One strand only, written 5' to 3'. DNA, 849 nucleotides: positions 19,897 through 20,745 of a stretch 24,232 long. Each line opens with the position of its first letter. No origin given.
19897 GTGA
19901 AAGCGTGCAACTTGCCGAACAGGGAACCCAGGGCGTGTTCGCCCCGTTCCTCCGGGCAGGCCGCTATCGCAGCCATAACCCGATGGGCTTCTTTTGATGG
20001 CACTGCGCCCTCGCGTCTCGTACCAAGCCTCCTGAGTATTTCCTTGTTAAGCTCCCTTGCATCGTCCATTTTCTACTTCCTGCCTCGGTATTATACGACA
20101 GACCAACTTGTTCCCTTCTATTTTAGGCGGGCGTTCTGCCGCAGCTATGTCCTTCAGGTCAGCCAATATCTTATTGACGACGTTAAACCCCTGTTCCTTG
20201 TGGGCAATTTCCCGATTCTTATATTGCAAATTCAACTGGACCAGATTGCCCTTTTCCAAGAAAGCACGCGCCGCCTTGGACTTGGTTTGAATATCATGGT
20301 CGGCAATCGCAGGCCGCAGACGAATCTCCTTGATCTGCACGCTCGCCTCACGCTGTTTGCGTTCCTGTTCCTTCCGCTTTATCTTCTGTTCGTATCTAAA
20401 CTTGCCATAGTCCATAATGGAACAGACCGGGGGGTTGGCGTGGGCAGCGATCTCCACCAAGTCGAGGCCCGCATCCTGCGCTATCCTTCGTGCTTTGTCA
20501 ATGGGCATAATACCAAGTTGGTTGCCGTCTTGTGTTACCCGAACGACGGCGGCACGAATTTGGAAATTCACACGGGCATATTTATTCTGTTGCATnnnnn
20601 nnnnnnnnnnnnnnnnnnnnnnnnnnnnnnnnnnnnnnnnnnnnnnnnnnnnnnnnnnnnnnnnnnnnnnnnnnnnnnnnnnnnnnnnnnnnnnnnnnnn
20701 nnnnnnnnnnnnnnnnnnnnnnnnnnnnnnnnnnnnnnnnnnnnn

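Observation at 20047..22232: Translationally coupled IF3 and full-length TPP-dependent 2-keto-acid decarboxylase inside a phage structural/replication context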

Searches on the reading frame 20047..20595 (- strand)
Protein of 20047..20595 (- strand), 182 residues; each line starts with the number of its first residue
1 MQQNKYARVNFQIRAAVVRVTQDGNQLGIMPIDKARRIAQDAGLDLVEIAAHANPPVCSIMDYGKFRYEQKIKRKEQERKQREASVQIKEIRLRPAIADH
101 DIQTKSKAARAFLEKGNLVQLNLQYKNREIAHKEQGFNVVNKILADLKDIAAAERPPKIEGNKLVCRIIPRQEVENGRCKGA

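Call 6: search_protein_families(library=pfam, proteins=[window:20047-20595:-], max_evalue=0.01)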
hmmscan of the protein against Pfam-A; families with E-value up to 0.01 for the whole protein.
window:20047-20595:- (182 aa): 2 families
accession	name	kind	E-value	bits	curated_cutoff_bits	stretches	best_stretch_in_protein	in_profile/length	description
PF05198.21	IF3_N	-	1.2e-28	99.5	26.9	1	9-77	1-70/70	Translation initiation factor IF-3, N-terminal domain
PF00707.27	IF3_C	-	2.6e-27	95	34.8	1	86-170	1-85/86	Translation initiation factor IF-3, C-terminal domain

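Call 9: search_protein_families(library=phrogs, proteins=[window:20047-20595:-], max_evalue=0.001)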
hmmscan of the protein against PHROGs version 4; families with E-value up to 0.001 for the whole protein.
window:20047-20595:- (182 aa): 1 family
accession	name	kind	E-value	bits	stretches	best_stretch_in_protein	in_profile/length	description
phrog_9787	-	other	1.9e-47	162.3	1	7-170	4-166/168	translation initiation factor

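Call 10: search_protein_families(library=ncbifam, proteins=[window:20047-20595:-], max_evalue=0.001)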
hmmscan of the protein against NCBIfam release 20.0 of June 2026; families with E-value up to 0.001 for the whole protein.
window:20047-20595:- (182 aa): 1 family
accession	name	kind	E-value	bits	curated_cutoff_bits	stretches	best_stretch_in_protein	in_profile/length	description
TIGR00168.2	infC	equivalog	6.4e-51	172.5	60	1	4-172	2-169/170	translation initiation factor IF-3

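Call 60: search_dna_similar(query=window:20047-20595:-, collection=phages, mode=protein, max_rows=40)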
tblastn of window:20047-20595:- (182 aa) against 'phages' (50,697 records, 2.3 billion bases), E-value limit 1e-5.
Records with a match: 84; places in all: 84; records where one place covers at least 80% of the query: 62.
Best place of each record, by identity: <60% 84.
By first word of the organism name: Escherichia 32; Bacteriophage 11; Klebsiella 7; uncultured 5; Salmonella 4; Yersinia 4; Acinetobacter 2; Enterococcus 2; Listeria 2; Vibrio 2; and 8 more.
By host as written in the record: - 25; Escherichia coli 11; Salmonella enterica subsp. enterica serovar Typhimurium 4; Klebsiella pneumoniae 3; Listeria monocytogenes 2; Agrobacterium tumefaciens C58 2; Xanthomonas vesicatoria 2; Cronobacter sakazakii 2; and 27 more.
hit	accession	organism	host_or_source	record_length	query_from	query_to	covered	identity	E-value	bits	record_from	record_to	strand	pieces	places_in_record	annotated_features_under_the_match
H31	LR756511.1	uncultured phage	metagenomic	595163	2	175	96%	53.1%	5e-49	175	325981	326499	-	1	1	record has no annotation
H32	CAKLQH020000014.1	Acinetobacter phage MD-2021a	not known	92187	9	170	89%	45.4%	1e-29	119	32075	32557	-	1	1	infC: translation initiation factor IF-3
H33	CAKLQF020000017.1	Acinetobacter phage MD-2021a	not known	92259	9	170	89%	45.4%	1e-29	119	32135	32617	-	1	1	infC: translation initiation factor IF-3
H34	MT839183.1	Bacteriophage sp.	human fecal samples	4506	9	165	86%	46.2%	4e-30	120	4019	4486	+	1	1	record has no annotation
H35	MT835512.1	Bacteriophage sp.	human fecal samples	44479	9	164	86%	46.5%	3e-30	121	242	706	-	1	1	record has no annotation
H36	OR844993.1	Staphylococcus phage SA 1306 Kay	Staphylococcus aureus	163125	7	173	92%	42.3%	6e-28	114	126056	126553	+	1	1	record has no annotation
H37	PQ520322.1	Enterococcus phage IME_EF3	-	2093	9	173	91%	42.8%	4e-27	112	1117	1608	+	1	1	record has no annotation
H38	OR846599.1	Enterococcus phage Efs 1-1-1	Enterococcus faecalis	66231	9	173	91%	42.8%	5e-27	112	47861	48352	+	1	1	record has no annotation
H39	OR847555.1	Listeria phage LM 4-11-1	Listeria monocytogenes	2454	9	173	91%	42.2%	5e-26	108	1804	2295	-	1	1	record has no annotation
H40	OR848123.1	Listeria phage LM 4-14-1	Listeria monocytogenes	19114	9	173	91%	42.2%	5e-26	108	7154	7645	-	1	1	record has no annotation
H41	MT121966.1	Pseudomonas phage SC_8_H2H8_2017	Pseudomonas sp.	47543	1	172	95%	39.0%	1e-29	119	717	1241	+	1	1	translation initiation factor IF-3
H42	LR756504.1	uncultured phage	metagenomic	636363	2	176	96%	38.3%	3e-24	103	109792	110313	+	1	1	record has no annotation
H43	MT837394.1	Bacteriophage sp.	human fecal samples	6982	8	172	91%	40.6%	1e-25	107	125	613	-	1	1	record has no annotation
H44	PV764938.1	Sinorhizobium phage Phosso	Sinohrizobium meliloti NRRL L-50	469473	9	170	89%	40.9%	9e-26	108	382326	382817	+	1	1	translation initiation factor IF-3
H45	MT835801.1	Bacteriophage sp.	human fecal samples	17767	3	171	93%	38.8%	1e-21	97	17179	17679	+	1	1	record has no annotation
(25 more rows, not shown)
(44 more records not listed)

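Call 68: search_solved_structures(query=window:20047-20595:-, max_evalue=0.00001, show_alignments=3)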
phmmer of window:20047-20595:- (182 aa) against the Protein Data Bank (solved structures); distinct sequences matched with E-value up to 0.00001: 16.
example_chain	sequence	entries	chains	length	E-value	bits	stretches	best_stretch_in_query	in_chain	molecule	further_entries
8jsg_A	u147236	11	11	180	9.6e-40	139.6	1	6-172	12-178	Translation initiation factor IF-3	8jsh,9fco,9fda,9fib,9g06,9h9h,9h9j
5me0_Y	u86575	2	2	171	1.4e-39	139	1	9-172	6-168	Translation initiation factor IF-3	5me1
5lmn_X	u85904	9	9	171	6.2e-36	127.2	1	9-167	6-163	Translation initiation factor IF-3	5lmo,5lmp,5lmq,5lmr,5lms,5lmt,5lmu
5me0_Z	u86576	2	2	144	1.5e-33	119.4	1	33-172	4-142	Translation initiation factor IF-3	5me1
1tig_A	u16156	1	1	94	2.9e-17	66.4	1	85-172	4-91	TRANSLATION INITIATION FACTOR 3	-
1tif_A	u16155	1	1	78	8.5e-17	64.9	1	8-77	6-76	TRANSLATION INITIATION FACTOR 3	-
2ife_A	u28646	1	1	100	1.5e-16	64.1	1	79-172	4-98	PROTEIN (TRANSLATION INITIATION FACTOR IF3)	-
6vrj_A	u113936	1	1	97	3.4e-15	59.7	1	80-172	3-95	Translation initiation factor IF-3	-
1i96_V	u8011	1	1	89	5.3e-14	55.8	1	87-168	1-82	TRANSLATION INITIATION FACTOR IF3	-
6o6d_A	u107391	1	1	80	3.7e-13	53.1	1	10-76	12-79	Translation initiation factor IF-3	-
6neq_z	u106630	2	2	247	3e-09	40.3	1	6-167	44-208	Translation initiation factor IF-3, mitochondrial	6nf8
7po0_8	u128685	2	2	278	3.7e-09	40.1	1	6-167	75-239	Mitochondrial translational initiation factor 3, isoform CRA_a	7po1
9hfm_8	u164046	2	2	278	3.9e-09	40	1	6-167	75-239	Translation initiation factor IF-3, mitochondrial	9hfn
6rw4_8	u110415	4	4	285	4e-09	40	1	6-167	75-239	Translation initiation factor IF-3, mitochondrial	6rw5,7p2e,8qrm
2m71_A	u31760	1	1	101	5.9e-09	39.4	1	86-172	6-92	Translation initiation factor IF-3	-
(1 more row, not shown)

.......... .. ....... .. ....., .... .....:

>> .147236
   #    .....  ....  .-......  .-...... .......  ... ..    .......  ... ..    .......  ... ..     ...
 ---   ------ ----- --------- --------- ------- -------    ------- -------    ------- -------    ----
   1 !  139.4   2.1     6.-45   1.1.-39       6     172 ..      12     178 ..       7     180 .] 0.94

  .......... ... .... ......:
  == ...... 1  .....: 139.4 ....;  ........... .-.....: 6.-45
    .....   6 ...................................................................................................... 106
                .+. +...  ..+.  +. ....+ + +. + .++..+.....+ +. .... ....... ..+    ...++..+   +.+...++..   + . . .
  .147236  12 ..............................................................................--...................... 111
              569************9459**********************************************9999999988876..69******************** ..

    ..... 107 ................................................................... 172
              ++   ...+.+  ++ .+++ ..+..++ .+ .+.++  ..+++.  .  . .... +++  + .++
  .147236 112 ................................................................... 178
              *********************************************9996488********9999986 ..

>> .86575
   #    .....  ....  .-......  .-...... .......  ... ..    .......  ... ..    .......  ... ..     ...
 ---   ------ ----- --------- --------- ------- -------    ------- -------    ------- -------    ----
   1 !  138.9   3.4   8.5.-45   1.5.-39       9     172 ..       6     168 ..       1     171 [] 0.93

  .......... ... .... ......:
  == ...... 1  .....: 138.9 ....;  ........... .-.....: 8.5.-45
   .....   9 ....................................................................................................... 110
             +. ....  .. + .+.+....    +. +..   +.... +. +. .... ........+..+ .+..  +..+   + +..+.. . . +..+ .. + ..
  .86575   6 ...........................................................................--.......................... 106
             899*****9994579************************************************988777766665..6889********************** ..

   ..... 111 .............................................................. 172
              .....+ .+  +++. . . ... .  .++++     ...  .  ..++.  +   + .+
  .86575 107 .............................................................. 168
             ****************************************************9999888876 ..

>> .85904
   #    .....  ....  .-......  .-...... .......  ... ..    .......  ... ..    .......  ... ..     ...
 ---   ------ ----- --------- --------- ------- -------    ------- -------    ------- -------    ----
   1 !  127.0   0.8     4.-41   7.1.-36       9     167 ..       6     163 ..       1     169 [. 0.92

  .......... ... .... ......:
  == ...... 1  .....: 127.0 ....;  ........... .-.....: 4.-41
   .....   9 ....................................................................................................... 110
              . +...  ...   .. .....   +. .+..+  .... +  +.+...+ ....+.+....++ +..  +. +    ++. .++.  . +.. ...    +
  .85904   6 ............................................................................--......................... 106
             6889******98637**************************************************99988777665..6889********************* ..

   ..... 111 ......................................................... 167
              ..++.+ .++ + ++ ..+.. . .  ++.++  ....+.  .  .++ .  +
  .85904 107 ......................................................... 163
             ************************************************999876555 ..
